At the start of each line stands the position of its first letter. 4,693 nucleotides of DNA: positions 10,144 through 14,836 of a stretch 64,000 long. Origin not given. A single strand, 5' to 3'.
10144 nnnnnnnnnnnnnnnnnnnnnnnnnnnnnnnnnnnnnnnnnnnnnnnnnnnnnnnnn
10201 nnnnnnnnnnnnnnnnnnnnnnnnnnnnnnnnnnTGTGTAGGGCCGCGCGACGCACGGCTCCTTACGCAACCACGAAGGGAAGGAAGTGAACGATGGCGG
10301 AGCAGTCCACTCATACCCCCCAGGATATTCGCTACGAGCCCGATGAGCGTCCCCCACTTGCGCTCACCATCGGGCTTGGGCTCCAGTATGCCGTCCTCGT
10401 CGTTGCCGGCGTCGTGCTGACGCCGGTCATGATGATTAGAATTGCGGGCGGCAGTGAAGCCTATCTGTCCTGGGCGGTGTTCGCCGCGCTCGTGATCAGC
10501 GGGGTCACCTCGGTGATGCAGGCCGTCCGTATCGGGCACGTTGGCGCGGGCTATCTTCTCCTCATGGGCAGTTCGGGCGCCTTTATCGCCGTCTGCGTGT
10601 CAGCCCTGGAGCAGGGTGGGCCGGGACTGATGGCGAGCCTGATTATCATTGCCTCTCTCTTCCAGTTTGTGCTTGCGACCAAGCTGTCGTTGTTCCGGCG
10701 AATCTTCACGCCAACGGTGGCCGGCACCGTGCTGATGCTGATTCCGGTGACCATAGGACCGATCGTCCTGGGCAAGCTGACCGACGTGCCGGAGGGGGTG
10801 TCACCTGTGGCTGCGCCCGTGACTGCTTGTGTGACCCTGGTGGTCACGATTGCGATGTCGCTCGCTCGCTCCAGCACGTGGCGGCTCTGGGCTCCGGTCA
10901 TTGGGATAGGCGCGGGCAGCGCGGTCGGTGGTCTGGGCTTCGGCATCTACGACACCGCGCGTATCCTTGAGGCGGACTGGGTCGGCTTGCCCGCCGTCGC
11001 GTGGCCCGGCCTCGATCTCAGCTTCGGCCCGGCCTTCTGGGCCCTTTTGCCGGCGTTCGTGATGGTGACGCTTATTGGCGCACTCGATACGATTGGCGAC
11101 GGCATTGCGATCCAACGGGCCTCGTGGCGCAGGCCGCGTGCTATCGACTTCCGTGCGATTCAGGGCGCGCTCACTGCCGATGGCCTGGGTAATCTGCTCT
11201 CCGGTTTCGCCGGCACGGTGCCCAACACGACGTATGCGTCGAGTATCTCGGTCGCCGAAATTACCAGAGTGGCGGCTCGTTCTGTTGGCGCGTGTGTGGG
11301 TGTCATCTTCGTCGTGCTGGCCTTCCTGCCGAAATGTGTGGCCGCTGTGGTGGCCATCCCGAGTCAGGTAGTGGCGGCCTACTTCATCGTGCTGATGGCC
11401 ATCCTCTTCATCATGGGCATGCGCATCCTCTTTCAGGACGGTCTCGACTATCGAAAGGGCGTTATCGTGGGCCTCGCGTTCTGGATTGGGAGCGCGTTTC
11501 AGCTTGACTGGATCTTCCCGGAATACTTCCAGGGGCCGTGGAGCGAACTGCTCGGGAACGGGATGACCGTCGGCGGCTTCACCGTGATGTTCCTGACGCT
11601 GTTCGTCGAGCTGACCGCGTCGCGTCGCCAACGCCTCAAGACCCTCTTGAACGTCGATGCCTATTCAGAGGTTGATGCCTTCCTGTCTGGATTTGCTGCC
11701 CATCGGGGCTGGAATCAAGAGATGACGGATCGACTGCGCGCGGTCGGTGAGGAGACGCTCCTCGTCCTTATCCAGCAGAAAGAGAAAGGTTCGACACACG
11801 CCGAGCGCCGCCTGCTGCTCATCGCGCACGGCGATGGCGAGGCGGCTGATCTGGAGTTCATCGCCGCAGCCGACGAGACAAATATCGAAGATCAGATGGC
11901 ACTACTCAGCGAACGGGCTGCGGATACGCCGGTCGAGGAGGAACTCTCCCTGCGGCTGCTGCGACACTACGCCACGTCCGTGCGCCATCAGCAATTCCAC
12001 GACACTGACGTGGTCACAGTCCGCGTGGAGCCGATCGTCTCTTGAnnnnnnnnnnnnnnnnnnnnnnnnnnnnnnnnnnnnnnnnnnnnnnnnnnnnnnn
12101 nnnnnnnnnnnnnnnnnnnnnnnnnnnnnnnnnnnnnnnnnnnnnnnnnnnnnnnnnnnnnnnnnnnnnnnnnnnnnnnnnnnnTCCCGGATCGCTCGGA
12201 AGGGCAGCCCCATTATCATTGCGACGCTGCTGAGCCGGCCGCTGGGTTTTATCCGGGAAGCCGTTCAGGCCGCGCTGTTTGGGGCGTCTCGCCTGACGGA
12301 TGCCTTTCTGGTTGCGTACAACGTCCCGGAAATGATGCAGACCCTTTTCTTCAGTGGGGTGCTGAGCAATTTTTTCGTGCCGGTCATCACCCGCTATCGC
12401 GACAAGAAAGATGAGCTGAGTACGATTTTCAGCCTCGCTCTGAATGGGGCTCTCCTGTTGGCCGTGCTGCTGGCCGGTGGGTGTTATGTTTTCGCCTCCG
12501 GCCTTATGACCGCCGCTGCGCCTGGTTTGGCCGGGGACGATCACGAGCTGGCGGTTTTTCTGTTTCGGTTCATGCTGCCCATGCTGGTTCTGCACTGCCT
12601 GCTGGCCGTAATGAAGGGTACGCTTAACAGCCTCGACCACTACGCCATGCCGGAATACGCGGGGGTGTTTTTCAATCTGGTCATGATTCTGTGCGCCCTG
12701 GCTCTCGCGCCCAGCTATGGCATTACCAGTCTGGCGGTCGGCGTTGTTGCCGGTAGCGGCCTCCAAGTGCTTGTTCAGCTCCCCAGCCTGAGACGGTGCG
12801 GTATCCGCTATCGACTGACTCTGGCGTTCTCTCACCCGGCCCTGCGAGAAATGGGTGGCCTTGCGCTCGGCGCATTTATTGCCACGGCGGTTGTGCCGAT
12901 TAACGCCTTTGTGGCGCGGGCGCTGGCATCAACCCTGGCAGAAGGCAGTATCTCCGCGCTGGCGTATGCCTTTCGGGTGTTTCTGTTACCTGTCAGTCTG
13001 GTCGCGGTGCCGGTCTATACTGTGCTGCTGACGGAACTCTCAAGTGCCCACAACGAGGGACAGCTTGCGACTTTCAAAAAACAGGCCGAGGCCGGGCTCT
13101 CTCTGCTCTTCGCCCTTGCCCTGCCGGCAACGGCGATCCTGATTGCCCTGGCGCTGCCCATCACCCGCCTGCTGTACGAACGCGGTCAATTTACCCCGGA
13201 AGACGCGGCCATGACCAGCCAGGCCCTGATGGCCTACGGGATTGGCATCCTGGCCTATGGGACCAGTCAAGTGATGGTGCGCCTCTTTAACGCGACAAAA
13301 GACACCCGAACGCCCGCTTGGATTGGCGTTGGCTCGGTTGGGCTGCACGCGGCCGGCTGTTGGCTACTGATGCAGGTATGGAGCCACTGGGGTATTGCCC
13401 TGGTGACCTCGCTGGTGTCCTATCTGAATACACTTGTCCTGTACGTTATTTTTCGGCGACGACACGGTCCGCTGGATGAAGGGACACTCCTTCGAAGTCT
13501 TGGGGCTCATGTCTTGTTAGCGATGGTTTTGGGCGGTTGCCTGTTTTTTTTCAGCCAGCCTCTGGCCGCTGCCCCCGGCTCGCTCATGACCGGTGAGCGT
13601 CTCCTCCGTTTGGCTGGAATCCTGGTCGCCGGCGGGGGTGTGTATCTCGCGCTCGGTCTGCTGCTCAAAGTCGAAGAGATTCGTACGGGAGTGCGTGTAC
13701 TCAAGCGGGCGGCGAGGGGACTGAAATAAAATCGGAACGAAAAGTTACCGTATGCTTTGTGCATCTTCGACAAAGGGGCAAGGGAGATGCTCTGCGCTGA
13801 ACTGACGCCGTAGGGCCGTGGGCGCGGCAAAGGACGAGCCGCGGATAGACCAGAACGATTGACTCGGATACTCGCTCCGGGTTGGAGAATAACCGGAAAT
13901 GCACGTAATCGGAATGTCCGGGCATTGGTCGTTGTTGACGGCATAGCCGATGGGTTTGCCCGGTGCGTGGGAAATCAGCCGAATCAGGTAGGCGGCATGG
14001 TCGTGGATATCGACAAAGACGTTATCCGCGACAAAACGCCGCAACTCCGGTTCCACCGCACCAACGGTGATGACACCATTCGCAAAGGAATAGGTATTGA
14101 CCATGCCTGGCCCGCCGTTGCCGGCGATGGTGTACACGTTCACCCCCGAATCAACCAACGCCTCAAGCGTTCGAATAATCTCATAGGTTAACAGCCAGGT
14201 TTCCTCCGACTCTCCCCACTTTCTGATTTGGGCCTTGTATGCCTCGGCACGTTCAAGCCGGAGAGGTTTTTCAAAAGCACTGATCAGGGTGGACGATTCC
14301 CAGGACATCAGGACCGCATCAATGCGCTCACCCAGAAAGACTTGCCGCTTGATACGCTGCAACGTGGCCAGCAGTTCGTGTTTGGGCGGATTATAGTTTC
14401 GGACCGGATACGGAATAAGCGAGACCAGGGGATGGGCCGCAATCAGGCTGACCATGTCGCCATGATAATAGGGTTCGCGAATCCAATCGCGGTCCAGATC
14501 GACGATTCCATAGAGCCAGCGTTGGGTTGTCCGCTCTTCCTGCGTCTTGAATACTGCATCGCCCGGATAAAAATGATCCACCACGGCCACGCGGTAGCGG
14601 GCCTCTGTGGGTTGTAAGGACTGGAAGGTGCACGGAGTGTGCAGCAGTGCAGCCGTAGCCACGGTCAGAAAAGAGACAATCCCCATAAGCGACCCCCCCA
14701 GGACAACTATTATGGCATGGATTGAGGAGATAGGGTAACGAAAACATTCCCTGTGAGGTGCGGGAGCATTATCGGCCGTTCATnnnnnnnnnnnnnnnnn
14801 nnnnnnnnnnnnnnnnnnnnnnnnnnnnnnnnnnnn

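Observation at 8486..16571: Three paralogous NCS2-like permeases, each with the same unrecognised 150-aa C-terminal cytoplasmic domain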

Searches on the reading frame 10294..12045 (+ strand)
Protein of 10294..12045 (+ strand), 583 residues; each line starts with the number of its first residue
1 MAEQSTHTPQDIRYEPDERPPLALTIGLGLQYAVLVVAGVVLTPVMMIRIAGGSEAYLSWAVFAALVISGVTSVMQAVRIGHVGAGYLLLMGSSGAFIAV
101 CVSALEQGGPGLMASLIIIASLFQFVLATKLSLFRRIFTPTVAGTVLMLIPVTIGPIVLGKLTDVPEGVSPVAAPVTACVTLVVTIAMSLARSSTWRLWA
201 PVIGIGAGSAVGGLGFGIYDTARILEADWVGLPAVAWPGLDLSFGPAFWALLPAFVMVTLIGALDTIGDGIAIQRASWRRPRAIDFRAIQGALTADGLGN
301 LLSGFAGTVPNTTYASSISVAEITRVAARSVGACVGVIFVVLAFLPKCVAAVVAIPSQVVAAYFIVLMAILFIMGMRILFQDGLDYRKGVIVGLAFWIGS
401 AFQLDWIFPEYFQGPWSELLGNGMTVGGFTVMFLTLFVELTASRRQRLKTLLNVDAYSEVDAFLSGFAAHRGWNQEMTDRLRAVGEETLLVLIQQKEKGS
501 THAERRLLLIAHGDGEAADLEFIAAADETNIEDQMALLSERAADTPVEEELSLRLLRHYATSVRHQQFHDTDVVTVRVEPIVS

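Call 3: search_protein_families(library=pfam, proteins=[window:10294-12045:+], max_evalue=0.01)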
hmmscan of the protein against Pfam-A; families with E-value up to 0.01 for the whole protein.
window:10294-12045:+ (583 aa): 1 family
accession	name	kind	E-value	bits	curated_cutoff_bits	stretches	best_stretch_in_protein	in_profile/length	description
PF00860.26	Xan_ur_permease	-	4.8e-40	137.9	27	1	26-400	4-381/389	Permease family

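Call 4: search_protein_families(library=ncbifam, proteins=[window:10294-12045:+], max_evalue=0.01)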
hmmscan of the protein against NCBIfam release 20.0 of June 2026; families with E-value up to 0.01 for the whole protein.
window:10294-12045:+ (583 aa): 6 families
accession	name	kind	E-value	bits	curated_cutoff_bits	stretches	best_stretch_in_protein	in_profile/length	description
TIGR03173.1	pbuX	subfamily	1.3e-50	172.3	414.15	1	28-437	1-405/407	xanthine permease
TIGR00801.1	ncs2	superfamily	9.7e-49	166.4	291.8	1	19-436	1-414/415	NCS2 family nucleobase:cation symporter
NF007995.0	PRK10720.1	equivalog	2.6e-22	79.3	477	1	17-389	9-363/429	uracil permease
TIGR03616.1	RutG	equivalog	8.4e-16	57.7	758.65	1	14-388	21-381/429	pyrimidine utilization transport protein G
NF037981.1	NCS2_1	subfamily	7.7e-07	28.3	40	1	28-400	6-382/419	purine/pyrimidine permease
NF008502.0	PRK11412.1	equivalog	0.0025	17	370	1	29-434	14-423/433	uracil/xanthine transporter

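Call 30: find_homologous_proteins(query=window:10294-12042:+, max_evalue=1e-20)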
Query window:10294-12042:+ (583 aa): 6277 proteins with E <= 1e-20 among 8000 candidates; the best 120 are listed.
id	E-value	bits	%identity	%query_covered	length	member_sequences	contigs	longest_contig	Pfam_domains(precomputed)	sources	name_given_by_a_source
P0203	0.0e+0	1223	97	100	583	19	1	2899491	PF00860.27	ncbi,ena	-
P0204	0.0e+0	1137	90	100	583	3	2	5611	PF00860.27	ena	-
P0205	0.0e+0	1133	89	100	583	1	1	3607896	PF00860.27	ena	-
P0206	0.0e+0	1132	89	100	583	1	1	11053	PF00860.27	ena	-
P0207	0.0e+0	1130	89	100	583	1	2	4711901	PF00860.27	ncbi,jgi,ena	-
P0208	0.0e+0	1130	89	100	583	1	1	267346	PF00860.27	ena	-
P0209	0.0e+0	1129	88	100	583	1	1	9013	PF00860.27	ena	-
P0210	0.0e+0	1129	89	100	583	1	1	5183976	PF00860.27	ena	-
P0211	0.0e+0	1127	88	100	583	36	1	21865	PF00860.27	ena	-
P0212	0.0e+0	1125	88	100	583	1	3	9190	PF00860.27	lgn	-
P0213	0.0e+0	1124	88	100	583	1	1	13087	PF00860.27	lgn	-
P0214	0.0e+0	1124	88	100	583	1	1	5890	PF00860.27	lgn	-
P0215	0.0e+0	1122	88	100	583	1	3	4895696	PF00860.27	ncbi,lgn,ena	-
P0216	0.0e+0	1118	88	100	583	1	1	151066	PF00860.27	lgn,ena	-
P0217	0.0e+0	1103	87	100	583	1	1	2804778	PF00860.27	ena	-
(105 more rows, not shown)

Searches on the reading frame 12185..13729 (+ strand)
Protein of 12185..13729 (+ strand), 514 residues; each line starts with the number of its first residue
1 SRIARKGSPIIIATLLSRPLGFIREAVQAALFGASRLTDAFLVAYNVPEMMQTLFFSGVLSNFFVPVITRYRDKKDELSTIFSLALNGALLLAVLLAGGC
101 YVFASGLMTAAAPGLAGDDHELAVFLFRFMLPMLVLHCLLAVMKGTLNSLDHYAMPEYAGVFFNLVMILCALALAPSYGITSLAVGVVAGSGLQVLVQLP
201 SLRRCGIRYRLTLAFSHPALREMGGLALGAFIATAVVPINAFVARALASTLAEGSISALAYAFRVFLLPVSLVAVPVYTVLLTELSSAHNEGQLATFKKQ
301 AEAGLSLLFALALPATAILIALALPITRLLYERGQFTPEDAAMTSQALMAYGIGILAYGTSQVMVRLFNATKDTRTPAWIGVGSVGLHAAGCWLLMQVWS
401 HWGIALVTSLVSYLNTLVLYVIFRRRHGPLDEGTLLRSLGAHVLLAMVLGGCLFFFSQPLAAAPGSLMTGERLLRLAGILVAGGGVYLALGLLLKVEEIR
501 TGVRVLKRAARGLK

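Call 3: search_protein_families(library=pfam, proteins=[window:12185-13729:+], max_evalue=0.01)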
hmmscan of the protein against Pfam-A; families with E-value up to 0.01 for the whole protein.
window:12185-13729:+ (514 aa): 2 families
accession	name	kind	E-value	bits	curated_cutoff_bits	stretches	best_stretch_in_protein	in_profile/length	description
PF03023.19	MurJ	-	4.5e-96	322.6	27.4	1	29-458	2-434/451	Lipid II flippase MurJ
PF01554.23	MatE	-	2.8e-06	27.6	24.9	1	235-394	7-161/161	MatE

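Call 4: search_protein_families(library=ncbifam, proteins=[window:12185-13729:+], max_evalue=0.01)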
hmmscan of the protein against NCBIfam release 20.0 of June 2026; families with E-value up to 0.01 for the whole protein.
window:12185-13729:+ (514 aa): 3 families
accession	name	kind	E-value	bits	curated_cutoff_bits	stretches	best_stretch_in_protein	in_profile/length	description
TIGR01695.1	murJ_mviN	equivalog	8.6e-109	364.5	235.55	1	9-500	8-502/506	murein biosynthesis integral membrane protein MurJ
TIGR00797.1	matE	subfamily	4.6e-09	35.7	147.4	1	230-426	2-196/396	MATE family efflux transporter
TIGR02900.1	spore_V_B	equivalog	0.00024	20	372.3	1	260-337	275-351/488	stage V sporulation protein B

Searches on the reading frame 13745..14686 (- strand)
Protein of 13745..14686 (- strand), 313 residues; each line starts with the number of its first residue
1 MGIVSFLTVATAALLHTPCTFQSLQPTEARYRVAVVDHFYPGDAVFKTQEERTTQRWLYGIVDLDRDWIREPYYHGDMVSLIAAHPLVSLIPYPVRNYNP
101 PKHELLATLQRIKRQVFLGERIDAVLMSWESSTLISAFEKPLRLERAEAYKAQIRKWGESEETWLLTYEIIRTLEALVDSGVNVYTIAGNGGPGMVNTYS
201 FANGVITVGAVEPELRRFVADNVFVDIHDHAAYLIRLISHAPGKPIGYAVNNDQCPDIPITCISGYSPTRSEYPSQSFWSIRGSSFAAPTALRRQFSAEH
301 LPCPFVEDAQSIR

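Call 3: search_protein_families(library=pfam, proteins=[window:13745-14686:-], max_evalue=0.01)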
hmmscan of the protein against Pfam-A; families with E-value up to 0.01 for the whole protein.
window:13745-14686:- (313 aa): 0 families

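Call 4: search_protein_families(library=ncbifam, proteins=[window:13745-14686:-], max_evalue=0.01)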
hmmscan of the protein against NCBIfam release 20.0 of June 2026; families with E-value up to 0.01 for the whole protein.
window:13745-14686:- (313 aa): 0 families

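Call 49: search_protein_families(library=pfam, proteins=[window:13745-14686:-], max_evalue=10)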
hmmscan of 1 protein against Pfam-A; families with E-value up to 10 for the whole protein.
window:13745-14686:- (313 aa): 1 family
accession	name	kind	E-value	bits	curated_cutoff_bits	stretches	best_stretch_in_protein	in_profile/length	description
PF00082.27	Peptidase_S8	-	0.052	13.3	21.8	1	98-291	89-246/288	Subtilase family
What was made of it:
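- Checked: That ORF's only similarity is a sub-threshold Peptidase_S8 match (E 0.052, call 49), so 'secreted-protease-like' is weakly supported.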
